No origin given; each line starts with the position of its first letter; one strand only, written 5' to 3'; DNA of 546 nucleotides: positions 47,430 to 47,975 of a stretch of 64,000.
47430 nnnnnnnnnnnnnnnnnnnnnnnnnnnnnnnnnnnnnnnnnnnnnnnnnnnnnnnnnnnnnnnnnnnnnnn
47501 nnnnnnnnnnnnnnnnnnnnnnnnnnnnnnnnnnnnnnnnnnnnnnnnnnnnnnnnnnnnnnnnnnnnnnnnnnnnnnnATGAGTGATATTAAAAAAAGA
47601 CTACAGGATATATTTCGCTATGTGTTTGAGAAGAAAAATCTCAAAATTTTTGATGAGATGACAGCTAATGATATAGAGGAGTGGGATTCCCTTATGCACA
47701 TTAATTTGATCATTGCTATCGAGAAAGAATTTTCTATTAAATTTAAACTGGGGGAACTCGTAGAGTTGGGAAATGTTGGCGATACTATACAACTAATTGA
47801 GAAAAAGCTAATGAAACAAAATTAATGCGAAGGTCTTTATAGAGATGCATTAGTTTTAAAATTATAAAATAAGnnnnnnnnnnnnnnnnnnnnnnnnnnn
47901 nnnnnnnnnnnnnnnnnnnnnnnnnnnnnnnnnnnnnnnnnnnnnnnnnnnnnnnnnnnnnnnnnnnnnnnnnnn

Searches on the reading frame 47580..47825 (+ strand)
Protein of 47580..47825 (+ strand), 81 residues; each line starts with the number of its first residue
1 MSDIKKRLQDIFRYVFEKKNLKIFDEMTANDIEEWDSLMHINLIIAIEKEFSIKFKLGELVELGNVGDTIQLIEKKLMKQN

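Call 40: search_protein_families(library=ncbifam, proteins=[window:47580-47825:+], max_evalue=0.001)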
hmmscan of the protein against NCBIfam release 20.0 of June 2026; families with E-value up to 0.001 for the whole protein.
window:47580-47825:+ (81 aa): 4 families
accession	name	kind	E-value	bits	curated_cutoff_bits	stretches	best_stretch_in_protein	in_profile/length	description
NF002148.0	PRK00982.1-2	subfamily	4.2e-06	26.5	71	1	4-76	5-77/79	acyl carrier protein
NF002151.0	PRK00982.1-5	equivalog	7.1e-06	26.1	92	1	1-76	1-76/78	acyl carrier protein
TIGR00517.1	acyl_carrier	equivalog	1.6e-05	24.7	70.45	1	3-76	3-76/77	acyl carrier protein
NF002150.0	PRK00982.1-4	subfamily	2e-05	24.8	66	1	4-76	6-78/80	acyl carrier protein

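Call 74: search_protein_families(library=pfam, proteins=[window:47580-47825:+], max_evalue=1)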
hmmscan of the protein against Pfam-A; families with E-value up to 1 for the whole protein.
window:47580-47825:+ (81 aa): 2 families
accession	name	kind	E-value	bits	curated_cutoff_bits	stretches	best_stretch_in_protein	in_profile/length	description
PF00550.31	PP-binding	-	0.00026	21.6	20.8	1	36-73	30-67/67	Phosphopantetheine attachment site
PF07879.16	PHB_acc_N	-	0.069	13.7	25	1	8-32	21-45/61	PHB/PHA accumulation regulator DNA-binding domain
